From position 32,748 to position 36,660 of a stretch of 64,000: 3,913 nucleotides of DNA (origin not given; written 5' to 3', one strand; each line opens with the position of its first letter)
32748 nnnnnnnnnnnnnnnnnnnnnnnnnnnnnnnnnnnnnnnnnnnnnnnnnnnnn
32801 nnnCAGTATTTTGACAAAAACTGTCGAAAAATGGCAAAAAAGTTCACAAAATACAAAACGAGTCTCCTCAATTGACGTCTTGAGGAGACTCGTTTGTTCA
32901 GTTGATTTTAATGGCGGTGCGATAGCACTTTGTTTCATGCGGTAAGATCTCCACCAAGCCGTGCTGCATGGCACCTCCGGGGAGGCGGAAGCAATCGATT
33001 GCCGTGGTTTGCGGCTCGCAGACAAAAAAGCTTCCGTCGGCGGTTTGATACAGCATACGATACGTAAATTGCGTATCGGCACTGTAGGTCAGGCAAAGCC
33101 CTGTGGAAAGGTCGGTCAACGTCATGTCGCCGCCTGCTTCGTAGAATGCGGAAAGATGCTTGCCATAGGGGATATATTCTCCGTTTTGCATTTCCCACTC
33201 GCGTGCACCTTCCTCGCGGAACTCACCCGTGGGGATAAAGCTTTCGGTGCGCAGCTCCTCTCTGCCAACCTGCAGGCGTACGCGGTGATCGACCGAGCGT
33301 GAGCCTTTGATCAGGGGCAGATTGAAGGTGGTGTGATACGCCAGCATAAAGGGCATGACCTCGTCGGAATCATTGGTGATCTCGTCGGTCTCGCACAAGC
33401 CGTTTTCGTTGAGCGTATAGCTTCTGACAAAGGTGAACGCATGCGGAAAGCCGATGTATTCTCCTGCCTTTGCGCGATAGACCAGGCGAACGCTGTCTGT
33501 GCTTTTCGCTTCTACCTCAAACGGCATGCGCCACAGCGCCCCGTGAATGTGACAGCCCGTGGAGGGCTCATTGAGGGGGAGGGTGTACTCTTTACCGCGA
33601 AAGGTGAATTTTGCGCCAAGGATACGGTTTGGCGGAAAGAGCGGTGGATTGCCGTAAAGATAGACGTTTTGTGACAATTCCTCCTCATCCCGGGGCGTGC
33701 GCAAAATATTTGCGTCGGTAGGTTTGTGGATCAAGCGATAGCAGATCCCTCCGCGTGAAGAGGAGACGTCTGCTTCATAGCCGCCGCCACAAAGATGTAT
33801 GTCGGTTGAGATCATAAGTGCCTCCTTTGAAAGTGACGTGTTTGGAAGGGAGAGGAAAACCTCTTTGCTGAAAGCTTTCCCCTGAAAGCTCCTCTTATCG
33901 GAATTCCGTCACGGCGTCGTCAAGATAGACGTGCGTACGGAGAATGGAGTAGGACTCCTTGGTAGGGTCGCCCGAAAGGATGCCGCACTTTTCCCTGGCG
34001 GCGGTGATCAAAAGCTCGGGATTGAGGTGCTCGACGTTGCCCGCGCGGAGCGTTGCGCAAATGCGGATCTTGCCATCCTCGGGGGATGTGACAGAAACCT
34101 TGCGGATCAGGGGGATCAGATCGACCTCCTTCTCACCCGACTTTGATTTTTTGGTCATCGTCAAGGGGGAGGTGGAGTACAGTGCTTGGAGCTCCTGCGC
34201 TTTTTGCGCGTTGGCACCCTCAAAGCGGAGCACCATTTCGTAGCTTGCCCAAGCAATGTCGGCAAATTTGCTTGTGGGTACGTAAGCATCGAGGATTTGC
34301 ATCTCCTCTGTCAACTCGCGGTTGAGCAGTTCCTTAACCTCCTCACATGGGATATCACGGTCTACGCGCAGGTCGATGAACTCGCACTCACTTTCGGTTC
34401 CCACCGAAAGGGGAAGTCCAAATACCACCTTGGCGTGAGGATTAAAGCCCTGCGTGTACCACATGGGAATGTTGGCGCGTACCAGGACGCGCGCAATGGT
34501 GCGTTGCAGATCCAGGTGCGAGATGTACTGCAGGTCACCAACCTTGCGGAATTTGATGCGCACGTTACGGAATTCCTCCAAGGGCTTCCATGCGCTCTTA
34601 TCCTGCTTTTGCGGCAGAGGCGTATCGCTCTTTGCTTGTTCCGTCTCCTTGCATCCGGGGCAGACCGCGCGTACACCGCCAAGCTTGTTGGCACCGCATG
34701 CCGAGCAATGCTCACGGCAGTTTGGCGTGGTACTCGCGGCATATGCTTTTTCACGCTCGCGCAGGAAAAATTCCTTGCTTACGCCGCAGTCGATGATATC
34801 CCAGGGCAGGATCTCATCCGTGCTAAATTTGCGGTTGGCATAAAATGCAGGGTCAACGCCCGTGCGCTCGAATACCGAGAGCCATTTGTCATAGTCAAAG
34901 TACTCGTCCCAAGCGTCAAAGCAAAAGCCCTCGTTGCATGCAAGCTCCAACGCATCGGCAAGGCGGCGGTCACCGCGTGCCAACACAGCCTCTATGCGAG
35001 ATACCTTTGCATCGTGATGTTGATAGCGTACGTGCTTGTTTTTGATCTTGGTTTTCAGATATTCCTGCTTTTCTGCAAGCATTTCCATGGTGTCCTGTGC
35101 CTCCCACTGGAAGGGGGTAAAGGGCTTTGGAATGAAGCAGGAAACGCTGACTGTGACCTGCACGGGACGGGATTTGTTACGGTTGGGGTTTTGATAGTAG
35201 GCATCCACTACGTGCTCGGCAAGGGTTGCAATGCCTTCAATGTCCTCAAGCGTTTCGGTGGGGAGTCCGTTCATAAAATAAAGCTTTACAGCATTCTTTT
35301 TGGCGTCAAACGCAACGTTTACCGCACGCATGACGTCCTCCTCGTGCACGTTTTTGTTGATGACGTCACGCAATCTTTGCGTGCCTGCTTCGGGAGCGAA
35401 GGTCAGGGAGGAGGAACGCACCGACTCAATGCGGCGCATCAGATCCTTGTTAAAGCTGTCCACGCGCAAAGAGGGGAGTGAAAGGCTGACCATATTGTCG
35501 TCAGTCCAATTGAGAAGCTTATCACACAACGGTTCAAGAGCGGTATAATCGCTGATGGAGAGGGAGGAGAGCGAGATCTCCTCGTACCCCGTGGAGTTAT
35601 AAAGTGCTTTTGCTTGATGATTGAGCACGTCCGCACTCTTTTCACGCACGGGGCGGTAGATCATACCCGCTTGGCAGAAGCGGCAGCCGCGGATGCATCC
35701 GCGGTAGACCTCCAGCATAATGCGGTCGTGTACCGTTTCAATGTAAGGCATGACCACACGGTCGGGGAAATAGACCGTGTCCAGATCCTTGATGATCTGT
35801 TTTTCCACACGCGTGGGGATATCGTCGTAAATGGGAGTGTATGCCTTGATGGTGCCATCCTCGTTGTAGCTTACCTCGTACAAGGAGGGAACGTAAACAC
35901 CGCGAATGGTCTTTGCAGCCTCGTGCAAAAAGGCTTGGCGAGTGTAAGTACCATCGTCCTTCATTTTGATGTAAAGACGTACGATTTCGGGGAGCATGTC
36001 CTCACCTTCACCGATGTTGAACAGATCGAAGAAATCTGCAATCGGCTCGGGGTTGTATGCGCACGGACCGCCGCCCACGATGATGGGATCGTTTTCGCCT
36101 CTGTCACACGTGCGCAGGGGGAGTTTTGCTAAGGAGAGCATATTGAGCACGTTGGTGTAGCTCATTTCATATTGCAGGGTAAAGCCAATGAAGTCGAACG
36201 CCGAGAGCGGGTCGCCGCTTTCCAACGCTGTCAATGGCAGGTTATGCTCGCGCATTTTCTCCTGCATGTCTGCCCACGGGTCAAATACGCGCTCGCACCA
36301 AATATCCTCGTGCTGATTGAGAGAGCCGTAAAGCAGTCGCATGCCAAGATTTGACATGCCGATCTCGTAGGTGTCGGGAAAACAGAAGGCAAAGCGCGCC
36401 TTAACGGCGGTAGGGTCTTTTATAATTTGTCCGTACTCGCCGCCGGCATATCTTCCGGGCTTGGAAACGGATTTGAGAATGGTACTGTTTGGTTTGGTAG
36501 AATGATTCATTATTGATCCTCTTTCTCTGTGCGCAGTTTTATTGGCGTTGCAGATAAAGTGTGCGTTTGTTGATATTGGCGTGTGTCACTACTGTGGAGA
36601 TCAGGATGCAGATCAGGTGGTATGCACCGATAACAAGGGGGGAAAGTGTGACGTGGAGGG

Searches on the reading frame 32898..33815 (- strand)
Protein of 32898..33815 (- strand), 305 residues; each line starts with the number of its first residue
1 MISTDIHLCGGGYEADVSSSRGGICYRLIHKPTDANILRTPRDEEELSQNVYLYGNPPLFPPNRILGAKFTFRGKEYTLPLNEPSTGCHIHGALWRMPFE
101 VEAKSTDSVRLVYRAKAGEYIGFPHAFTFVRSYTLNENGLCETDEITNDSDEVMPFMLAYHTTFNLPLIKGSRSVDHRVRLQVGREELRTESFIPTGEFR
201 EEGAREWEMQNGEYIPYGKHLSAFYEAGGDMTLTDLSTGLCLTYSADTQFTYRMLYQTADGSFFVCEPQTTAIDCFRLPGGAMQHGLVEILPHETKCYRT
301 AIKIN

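Call 3: search_protein_families(library=pfam, proteins=[window:32898-33815:-], max_evalue=1)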
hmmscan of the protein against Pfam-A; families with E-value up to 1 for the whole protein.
window:32898-33815:- (305 aa): 2 families
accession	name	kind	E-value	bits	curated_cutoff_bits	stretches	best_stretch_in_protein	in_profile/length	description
PF01263.26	Aldose_epim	-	8e-30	104.7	27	1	22-215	19-208/299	Aldose 1-epimerase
PF14486.12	DUF4432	-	6.6e-05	22.3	32.5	1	91-181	91-186/304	Domain of unknown function (DUF4432)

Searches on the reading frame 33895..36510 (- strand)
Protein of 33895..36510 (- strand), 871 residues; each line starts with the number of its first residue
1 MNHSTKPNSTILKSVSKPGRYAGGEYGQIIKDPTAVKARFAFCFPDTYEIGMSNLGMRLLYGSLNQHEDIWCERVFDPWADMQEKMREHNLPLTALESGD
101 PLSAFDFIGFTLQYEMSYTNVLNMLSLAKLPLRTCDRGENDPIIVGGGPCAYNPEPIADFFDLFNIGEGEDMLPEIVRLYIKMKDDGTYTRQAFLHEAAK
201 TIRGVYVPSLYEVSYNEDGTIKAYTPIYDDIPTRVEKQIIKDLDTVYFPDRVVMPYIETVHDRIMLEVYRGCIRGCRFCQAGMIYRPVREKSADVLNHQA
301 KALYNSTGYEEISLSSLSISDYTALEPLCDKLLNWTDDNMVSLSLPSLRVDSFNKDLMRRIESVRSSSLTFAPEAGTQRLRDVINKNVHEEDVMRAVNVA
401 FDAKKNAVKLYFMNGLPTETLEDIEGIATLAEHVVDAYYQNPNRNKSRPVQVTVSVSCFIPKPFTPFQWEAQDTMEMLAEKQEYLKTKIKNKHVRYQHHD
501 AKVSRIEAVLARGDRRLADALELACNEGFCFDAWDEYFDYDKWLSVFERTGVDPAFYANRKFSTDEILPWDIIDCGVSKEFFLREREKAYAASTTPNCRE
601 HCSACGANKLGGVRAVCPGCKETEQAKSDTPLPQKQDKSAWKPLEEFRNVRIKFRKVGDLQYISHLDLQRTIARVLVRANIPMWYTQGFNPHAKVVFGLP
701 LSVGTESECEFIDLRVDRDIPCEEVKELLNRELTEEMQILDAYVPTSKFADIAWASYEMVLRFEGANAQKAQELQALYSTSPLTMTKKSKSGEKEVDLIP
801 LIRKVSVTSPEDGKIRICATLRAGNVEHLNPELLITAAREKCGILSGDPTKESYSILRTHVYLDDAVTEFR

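Call 3: search_protein_families(library=pfam, proteins=[window:33895-36510:-], max_evalue=1)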
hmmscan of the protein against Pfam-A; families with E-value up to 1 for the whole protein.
window:33895-36510:- (871 aa): 5 families
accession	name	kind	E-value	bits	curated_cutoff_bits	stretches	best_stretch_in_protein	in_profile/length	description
PF19864.5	Radical_SAM_N2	-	2.7e-64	215.6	29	1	56-208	1-151/151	Radical SAM proteins, N-terminal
PF10105.14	DUF2344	-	2.3e-48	164.8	23.8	1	650-831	2-176/176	Uncharacterized protein conserved in bacteria (DUF2344)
PF04055.27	Radical_SAM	-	1e-18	68.5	29.5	1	267-430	2-165/166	Radical SAM superfamily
PF02310.24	B12-binding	-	0.0051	17.1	32.1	1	105-176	52-120/121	B12 binding domain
PF21788.2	TNP-like_GBD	-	0.068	14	24.8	1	467-525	24-79/119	TNP-like, GTP-binding insertion domain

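Call 4: search_protein_families(library=ncbifam, proteins=[window:33895-36510:-], max_evalue=1)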
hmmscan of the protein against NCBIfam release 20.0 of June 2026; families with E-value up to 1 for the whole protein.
window:33895-36510:- (871 aa): 10 families
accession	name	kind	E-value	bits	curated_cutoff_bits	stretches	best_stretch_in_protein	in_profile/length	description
TIGR03960.1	rSAM_fuse_unch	hypoth_equivalog_domain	9.9e-283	939.1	462.3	1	10-612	2-602/605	TIGR03960 family B12-binding radical SAM protein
TIGR03936.1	sam_1_link_chp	equivalog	5.8e-49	166.6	71.9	1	650-840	2-191/209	TIGR03936 family radical SAM-associated protein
TIGR04013.1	B12_SAM_MJ_1487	hypoth_equivalog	4.8e-13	48.7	251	2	254-436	142-335/382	TIGR04013 family B12-binding domain/radical SAM domain-containing protein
TIGR04014.1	B12_SAM_MJ_0865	equivalog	1.1e-12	47.5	360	1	264-433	161-335/434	methyl-coenzyme M reductase glutamine C-methyltransferase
NF050148.1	rSAM_ApyD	equivalog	3.8e-09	35.5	750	1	237-425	173-357/645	RiPP biosynthesis radical SAM protein ApyD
TIGR01579.1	MiaB-like-C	equivalog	9.2e-08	31.7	357.05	1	260-425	137-309/416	tRNA (N(6)-L-threonylcarbamoyladenosine(37)-C(2))-methylthiotransferase MtaB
TIGR04385.1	B12_rSAM_cofa1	equivalog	1.8e-07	30.8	450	1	259-438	191-368/438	B12 lower ligand biosynthesis radical SAM protein BzaD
TIGR04190.1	B12_SAM_Ta0216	equivalog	4.7e-07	28.8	500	1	255-442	210-402/554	TIGR04190 family B12-binding domain/radical SAM domain protein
TIGR00089.1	TIGR00089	subfamily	0.00044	19.2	251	1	260-428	137-312/429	MiaB/RimO family radical SAM methylthiotransferase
NF007853.0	PRK10562.1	equivalog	0.002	18.4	125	1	173-281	10-117/146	N-acetyltransferase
